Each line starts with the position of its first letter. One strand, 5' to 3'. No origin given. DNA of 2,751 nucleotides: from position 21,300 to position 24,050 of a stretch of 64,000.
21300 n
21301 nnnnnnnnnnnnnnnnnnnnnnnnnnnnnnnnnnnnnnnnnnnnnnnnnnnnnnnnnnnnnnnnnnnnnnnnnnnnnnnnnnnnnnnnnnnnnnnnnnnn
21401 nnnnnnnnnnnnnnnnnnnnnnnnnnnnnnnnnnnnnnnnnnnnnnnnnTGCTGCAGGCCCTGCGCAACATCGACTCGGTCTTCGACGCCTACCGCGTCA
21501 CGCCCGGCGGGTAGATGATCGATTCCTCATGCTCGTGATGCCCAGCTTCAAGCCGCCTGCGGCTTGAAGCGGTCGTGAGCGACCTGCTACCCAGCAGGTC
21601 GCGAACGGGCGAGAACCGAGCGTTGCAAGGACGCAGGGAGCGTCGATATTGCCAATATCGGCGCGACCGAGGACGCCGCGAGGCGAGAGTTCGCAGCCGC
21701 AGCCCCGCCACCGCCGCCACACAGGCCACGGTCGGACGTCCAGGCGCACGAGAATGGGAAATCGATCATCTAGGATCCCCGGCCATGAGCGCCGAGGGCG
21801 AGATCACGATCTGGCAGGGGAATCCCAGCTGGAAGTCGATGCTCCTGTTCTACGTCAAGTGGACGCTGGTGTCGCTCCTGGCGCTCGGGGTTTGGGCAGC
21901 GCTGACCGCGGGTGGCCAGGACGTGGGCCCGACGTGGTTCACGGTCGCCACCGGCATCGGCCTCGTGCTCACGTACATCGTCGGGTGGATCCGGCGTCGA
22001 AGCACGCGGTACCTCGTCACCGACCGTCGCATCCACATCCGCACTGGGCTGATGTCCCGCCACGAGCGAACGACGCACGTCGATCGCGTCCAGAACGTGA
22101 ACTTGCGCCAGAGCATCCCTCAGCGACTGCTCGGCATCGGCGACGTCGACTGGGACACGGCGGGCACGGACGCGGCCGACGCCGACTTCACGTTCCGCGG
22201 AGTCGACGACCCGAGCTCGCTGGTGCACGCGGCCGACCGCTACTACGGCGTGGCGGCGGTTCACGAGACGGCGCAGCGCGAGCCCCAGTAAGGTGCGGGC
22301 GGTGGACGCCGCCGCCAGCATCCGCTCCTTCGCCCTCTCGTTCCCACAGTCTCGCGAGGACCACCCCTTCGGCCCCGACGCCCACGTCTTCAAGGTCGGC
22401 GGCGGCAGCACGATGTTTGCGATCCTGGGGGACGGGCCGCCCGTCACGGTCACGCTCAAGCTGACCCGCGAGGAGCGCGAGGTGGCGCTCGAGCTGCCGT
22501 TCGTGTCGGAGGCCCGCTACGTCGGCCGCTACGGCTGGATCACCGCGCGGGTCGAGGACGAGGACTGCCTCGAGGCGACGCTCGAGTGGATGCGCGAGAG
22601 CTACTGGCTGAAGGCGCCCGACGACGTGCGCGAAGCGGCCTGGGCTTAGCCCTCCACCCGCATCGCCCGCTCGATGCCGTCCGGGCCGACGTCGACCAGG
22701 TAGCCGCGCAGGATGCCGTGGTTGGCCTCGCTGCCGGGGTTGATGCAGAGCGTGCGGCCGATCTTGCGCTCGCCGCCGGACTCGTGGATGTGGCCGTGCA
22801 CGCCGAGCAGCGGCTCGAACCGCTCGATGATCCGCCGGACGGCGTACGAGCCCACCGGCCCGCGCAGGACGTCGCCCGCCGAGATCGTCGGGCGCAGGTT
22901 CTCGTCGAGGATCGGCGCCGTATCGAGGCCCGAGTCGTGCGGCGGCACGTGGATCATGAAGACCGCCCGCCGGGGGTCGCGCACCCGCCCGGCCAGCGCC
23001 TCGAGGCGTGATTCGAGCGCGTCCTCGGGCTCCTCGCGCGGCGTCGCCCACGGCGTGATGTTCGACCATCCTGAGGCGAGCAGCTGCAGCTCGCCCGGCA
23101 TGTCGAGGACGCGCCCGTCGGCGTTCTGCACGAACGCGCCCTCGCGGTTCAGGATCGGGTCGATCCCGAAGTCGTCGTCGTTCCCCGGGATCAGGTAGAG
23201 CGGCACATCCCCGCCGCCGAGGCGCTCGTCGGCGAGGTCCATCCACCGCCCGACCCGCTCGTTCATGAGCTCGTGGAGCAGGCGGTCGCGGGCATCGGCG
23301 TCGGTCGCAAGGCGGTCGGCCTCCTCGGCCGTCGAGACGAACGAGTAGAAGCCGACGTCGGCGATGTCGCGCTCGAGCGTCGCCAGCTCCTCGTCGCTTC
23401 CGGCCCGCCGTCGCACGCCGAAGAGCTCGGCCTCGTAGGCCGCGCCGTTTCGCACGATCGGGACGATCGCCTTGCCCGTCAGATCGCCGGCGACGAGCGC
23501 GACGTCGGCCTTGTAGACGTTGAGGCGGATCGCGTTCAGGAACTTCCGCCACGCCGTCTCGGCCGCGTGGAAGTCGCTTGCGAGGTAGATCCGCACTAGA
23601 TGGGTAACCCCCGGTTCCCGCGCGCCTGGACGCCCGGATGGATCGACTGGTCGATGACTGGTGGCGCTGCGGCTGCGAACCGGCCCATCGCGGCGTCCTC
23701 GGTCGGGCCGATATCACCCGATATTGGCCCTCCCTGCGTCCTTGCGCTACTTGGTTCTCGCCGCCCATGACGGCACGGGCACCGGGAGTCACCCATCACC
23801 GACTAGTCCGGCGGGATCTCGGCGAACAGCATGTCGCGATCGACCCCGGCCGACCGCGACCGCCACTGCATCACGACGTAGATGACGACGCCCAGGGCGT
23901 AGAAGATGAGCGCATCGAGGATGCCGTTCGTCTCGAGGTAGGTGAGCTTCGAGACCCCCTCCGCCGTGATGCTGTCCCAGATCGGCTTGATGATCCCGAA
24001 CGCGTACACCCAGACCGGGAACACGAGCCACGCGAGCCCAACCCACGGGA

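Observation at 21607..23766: Two homologous ~170-nt leader elements in inverted orientation, each abutting a start codon: candidate unclassified cis-regulatory RNA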

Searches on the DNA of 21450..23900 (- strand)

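Call 4: search_rna_families(source=window, start=21450, end=23900, threshold=evalue, max_evalue=10, show_alignments=3)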
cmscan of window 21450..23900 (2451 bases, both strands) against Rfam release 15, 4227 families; matches with E-value up to 10: 7.
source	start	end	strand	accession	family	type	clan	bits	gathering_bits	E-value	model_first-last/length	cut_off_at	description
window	22674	22729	+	RF01781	ASdes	Gene; sRNA;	-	20.3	40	0.22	1-68/68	no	ASdes TB sRNA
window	21943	22025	-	RF02163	sR-tMet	Gene; snRNA; snoRNA; CD-box;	-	19.3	50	3.8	1-72/72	no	Small nucleolar RNA sR-tMet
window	22754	22826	+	RF03144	eL15-Euryarchaeota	Cis-reg; leader;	-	19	33.7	2.9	1-48/48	no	eL15-Euryarchaeota ribosomal protein leader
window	21545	21629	+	RF02916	atpB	Cis-reg;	-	17.5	37.4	0.63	1-128/128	no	atpB RNA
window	23341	23440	+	RF01754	radC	Cis-reg;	-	16.8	40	2.7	1-149/149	no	radC RNA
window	22872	22894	-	RF01322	CRISPR-DR9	Gene; CRISPR;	-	16.1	45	5.5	5-27/37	no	CRISPR RNA direct repeat element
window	23656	23705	+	RF02870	ncS035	Gene; sRNA;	-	14.3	79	3.1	113-160/168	no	Burkholderia sRNA 35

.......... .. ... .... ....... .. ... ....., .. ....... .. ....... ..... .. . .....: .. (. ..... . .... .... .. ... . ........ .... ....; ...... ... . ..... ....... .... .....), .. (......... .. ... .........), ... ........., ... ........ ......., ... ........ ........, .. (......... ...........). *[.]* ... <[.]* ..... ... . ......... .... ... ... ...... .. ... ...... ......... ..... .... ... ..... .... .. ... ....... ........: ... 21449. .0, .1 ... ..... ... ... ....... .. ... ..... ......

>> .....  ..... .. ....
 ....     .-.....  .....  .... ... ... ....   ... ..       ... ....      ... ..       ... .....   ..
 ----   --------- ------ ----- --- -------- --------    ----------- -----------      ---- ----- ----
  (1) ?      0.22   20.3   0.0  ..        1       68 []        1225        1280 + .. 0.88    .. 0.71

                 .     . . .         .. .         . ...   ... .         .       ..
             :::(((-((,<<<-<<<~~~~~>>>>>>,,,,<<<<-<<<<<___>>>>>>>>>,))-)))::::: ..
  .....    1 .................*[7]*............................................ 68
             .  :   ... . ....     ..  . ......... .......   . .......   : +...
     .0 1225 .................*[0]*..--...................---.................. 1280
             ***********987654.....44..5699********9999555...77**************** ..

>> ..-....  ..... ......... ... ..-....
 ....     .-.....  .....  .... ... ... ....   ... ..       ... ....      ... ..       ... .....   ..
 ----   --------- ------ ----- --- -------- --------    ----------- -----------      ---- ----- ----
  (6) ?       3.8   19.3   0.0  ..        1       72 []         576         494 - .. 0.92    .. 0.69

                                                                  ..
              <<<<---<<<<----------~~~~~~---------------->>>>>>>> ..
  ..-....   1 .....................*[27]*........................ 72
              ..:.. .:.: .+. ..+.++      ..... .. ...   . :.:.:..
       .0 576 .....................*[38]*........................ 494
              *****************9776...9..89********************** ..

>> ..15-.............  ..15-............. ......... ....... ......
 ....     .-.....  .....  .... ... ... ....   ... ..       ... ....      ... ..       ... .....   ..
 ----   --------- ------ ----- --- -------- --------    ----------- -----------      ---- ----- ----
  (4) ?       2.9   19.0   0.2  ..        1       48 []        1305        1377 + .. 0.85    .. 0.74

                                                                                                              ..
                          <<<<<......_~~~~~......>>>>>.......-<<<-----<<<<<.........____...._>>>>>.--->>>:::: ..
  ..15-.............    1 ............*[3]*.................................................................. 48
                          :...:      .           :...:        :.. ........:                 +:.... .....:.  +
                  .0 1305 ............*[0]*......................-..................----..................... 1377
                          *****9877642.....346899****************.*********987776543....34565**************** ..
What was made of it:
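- On Any Rfam family: At E<=10 nothing credible falls on the elements (call 4).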

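Call 44: search_with_rna_model(model_id=R1, sources=[L002, L003, L005, L007, L008, L009, L010, L011, L012, L013, L014, L015, L016, L017, L018, L019, L020, L021, L022, L023, L024, L025, L026, L027, L028, L029, L030, L031, L032, L033, L034, L035, L036, L037, L038, L039, L040, L041, L042, L043, L044, L045, L046, L047, L048, L049, L050, L051, L052, L053, L054, L055, L056, L057, L058, L059, L060, L061, L062, L063, L064, L065, L066, L067, L068, L069, L070, L071, L072, L073, L074, L075, L076, L077, L078, L079, L080, L081, L082, L083, L084, L085, L086, L087, L088, L089, L090, L091, L092, L093, L094, L095, L096, L097, L098, L099, L100, L101, L102, L103], max_evalue=0.001)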
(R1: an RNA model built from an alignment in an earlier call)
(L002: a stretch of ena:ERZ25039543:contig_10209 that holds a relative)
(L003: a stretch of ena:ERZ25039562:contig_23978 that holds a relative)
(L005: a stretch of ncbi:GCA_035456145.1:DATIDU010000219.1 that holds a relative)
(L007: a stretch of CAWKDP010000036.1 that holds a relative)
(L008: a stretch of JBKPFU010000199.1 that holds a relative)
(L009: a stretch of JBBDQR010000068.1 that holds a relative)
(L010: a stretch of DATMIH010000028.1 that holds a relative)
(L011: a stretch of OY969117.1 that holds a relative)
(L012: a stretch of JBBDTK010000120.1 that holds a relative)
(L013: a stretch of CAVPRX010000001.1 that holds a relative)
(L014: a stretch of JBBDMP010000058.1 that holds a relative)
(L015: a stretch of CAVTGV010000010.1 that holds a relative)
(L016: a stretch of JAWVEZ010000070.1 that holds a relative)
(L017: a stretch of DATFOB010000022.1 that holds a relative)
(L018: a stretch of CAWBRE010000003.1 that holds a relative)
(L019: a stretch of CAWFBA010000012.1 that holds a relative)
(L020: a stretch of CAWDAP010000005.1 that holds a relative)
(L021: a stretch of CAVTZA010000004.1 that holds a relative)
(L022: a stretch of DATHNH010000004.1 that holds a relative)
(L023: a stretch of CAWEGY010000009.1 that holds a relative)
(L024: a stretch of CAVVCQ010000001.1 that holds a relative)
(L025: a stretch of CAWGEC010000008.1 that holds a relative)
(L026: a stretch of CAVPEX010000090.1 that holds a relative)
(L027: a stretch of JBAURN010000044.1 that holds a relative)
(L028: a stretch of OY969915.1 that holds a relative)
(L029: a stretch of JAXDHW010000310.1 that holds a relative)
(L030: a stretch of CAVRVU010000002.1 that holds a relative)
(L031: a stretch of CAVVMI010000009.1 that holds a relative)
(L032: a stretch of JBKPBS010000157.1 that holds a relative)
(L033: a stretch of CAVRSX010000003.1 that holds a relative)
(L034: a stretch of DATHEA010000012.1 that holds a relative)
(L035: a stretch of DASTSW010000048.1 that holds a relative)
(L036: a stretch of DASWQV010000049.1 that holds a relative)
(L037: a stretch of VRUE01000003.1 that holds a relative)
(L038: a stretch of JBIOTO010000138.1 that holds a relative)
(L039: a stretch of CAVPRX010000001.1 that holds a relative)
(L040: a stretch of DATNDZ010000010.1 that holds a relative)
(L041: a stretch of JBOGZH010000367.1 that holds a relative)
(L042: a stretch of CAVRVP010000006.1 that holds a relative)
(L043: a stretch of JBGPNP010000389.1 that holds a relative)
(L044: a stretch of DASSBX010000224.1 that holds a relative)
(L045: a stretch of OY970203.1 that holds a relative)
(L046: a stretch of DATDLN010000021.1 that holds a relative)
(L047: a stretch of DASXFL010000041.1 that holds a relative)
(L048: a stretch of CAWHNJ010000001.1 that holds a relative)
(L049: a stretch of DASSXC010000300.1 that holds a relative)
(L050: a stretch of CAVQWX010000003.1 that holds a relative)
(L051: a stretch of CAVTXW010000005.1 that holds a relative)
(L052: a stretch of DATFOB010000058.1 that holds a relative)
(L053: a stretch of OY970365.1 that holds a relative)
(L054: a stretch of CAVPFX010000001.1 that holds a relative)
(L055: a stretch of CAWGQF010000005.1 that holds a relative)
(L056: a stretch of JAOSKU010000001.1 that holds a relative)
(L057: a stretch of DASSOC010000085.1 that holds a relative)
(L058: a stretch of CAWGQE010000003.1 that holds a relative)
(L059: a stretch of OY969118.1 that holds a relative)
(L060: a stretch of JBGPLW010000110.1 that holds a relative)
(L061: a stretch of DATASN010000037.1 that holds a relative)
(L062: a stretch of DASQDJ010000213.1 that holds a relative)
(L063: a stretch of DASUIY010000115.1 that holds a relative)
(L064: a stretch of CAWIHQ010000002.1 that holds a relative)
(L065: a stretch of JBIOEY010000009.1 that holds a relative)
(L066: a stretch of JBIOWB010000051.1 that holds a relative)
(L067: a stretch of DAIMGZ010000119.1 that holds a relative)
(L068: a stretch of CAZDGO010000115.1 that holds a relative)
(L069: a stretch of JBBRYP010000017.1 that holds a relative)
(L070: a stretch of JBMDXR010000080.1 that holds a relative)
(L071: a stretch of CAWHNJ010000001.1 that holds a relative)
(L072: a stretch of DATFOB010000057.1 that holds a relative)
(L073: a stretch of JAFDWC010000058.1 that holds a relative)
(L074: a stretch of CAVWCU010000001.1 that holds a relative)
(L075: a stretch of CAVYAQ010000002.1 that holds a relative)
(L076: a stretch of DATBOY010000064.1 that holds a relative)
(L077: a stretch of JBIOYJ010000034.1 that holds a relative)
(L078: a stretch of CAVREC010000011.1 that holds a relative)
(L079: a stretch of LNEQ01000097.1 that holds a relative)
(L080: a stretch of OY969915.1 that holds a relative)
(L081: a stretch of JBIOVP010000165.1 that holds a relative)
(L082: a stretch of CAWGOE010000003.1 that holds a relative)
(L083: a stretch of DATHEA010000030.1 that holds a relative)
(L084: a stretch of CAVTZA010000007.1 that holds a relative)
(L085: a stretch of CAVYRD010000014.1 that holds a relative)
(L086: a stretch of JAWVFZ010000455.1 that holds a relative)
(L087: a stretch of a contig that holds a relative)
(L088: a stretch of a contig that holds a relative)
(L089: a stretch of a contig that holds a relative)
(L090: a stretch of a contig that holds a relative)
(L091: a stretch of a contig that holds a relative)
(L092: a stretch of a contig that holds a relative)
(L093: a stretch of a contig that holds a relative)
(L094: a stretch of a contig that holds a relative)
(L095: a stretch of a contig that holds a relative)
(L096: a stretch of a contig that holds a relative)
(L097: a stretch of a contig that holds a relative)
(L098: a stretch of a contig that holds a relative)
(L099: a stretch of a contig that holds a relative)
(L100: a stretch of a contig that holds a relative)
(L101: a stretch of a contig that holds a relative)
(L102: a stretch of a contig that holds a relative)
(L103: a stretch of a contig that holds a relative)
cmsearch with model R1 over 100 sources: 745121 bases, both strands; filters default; matches with E-value up to 0.001: 112.
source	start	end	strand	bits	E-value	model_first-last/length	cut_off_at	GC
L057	5242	5363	+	126.2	1.1e-24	1-122/122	no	0.62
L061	2784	2905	+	125.4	1.7e-24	1-122/122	no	0.69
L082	2452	2573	-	125.3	1.7e-24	1-122/122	no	0.69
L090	5229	5350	-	124.5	2.7e-24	1-122/122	no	0.64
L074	6420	6541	+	123.1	5.5e-24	1-122/122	no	0.64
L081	5759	5880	-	122.8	6.3e-24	1-122/122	no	0.66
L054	1996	2118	+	120.8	1.7e-23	1-122/122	no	0.67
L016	1002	1123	+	120.2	2.3e-23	1-122/122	no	0.68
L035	2056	2177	+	120.2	2.4e-23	1-122/122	no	0.66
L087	2023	2144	-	120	2.6e-23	1-122/122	no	0.69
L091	6540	6662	-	120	2.6e-23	1-122/122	no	0.65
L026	1837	1958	-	119.9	2.8e-23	1-122/122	no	0.71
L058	867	988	+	117.9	7.7e-23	1-122/122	no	0.65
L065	3996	4117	+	117.6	9e-23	1-122/122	no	0.69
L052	4932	5054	-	117.5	9.2e-23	1-122/122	no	0.67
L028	2272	2393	-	116.6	1.5e-22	1-122/122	no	0.64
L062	3585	3707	-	115.8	2.2e-22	1-122/122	no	0.67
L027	2622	2743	-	115.3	2.9e-22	1-122/122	no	0.65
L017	6858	6980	+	115.2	3e-22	1-122/122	no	0.64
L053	6988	7108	+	114.8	3.6e-22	1-122/122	no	0.67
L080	1587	1708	-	110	4.2e-21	1-122/122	no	0.66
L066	5723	5845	+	110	4.4e-21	1-122/122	no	0.7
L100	76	196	-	109.7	5e-21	1-122/122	no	0.69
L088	7165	7283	-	108.9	7.6e-21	1-122/122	no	0.67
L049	7502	7624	+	108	1.2e-20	1-122/122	no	0.63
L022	963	1085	+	107.6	1.4e-20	1-122/122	no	0.67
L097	5692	5814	+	105.5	4.3e-20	1-122/122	no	0.68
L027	4645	4765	-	102.8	1.7e-19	1-122/122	no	0.66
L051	3656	3777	+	102.2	2.3e-19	1-122/122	no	0.75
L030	5994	6116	+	102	2.4e-19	1-122/122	no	0.67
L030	490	611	-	101.8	2.8e-19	1-122/122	no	0.69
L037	2094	2214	-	101.7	2.9e-19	1-122/122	no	0.74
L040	5512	5634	+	101.4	3.4e-19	1-122/122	no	0.68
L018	289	410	+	101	4.2e-19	1-122/122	no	0.7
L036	5762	5881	+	100.6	5e-19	1-122/122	no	0.64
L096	3371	3493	-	98.8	1.2e-18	1-122/122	no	0.68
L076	126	248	+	98.2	1.7e-18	1-122/122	no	0.66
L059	7648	7770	-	95.5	6.8e-18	1-122/122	no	0.67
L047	2521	2641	-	95.2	8.1e-18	1-122/122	no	0.69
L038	5914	6035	-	94.7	1e-17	1-122/122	no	0.67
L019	5379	5500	-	94.5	1.1e-17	1-122/122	no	0.69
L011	1165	1285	+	91.5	5.2e-17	1-122/122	no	0.64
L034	6854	6976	+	89.7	1.3e-16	1-122/122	no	0.73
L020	200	317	+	88.4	2.5e-16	1-122/122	no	0.71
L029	237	358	+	86.2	7.8e-16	1-122/122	no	0.69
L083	3611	3726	+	86.2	7.9e-16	1-122/122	no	0.66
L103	500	617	+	85.7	9.9e-16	1-122/122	no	0.67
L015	2310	2433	-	81.4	8.9e-15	1-122/122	no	0.63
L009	5133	5257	-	75.4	1.9e-13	1-122/122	no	0.7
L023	3070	3195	-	74.6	2.9e-13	1-122/122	no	0.68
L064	2446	2570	-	72.6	7.7e-13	1-122/122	no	0.73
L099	3407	3532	+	72.4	8.6e-13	1-122/122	no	0.68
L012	3087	3208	+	70.6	2.1e-12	1-122/122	no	0.71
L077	83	209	+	69.6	3.7e-12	1-122/122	no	0.68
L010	2550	2672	+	69.4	3.9e-12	1-122/122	no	0.73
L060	4904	5027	-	68.7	5.7e-12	1-122/122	no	0.74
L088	7778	7919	+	68.6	6e-12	1-122/122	no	0.66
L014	7492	7618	+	68.4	6.6e-12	1-122/122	no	0.69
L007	1065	1183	+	68.1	7.9e-12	1-122/122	no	0.7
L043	2688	2795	-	67.3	1.1e-11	10-114/122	no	0.69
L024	388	504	-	67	1.3e-11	1-122/122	no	0.73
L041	6513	6636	+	65.9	2.3e-11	1-122/122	no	0.6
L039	3674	3797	+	65.8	2.5e-11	1-122/122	no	0.74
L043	21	145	-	64.9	3.9e-11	1-122/122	no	0.71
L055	1777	1902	+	64.1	5.9e-11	1-122/122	no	0.71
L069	7312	7430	-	62.9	1.1e-10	1-122/122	no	0.67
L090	5722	5844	+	61.8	1.9e-10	1-122/122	no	0.74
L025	709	831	-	61.5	2.2e-10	1-122/122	no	0.7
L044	1322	1404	-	61.1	2.7e-10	23-101/122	no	0.7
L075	7022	7148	-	60.5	3.7e-10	1-122/122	no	0.67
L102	1807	1931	-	60.4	3.8e-10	1-122/122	no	0.7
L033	6787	6904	+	60.3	4.1e-10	1-122/122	no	0.7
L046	7816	7940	-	60.2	4.3e-10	1-122/122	no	0.68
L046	3080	3205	-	60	4.8e-10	1-122/122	no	0.71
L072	417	488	-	59.4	6.5e-10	27-97/122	no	0.68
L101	7105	7221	-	59.1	7.4e-10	1-122/122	no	0.7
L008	5195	5321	-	58.3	1.2e-09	1-122/122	no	0.69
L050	2574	2698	-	58.2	1.2e-09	1-122/122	no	0.74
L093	4609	4725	+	58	1.3e-09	1-122/122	no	0.68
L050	7022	7148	+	57.8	1.4e-09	1-122/122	no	0.7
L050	7428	7550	-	57.7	1.5e-09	1-122/122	no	0.72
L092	6766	6889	+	57.5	1.7e-09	1-122/122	no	0.72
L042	1546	1669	+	57.3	1.8e-09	1-122/122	no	0.76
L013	2194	2313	+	57.2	1.9e-09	1-122/122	no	0.63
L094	6579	6703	+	56.7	2.5e-09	1-122/122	no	0.71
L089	4462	4534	+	56.5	2.9e-09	27-97/122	no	0.73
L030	6391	6490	+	56.3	3.1e-09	1-122/122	no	0.66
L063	376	498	+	55.7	4.2e-09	1-122/122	no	0.73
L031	2145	2195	-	55.6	4.6e-09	37-86/122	no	0.73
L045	753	877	+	54.4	8.2e-09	1-122/122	no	0.68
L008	5771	5852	-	54.3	8.7e-09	23-101/122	no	0.72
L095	160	282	-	54.1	9.6e-09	1-122/122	no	0.75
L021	6536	6662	+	53.9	1.1e-08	1-122/122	no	0.72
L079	1846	1970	-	53.5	1.3e-08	1-122/122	no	0.7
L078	3140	3265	+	52.6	2e-08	1-122/122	no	0.68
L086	6383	6449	+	52.3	2.4e-08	30-94/122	no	0.76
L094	5965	6032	-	51.2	4.1e-08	30-96/122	no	0.74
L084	709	839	+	51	4.6e-08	1-122/122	no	0.72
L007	5176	5298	+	50.2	6.8e-08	1-122/122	no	0.67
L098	5758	5883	+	50.1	7.3e-08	1-122/122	no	0.73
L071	6045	6171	+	49.8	8.7e-08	1-122/122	no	0.71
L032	1101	1225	-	49.5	9.7e-08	1-122/122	no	0.7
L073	4930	5046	+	49.3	1.1e-07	1-122/122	no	0.68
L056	3952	4014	+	48.9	1.3e-07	31-92/122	no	0.71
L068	3131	3257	+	48.5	1.7e-07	1-122/122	no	0.75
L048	2469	2602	+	48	2.1e-07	1-122/122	no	0.72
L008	620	701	-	43.9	1.7e-06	23-101/122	no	0.66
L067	4543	4618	+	42.3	3.8e-06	26-98/122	no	0.75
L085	3532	3583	-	40.4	1e-05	37-86/122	no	0.75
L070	2390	2455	+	40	1.2e-05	31-92/122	no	0.67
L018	6280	6427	+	36.6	7e-05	1-122/122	no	0.7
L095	3940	4061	-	32.9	0.00046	1-122/122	no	0.7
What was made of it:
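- About 15 further diverged copies occur in 745 kb of sequence around known copies (call 44).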
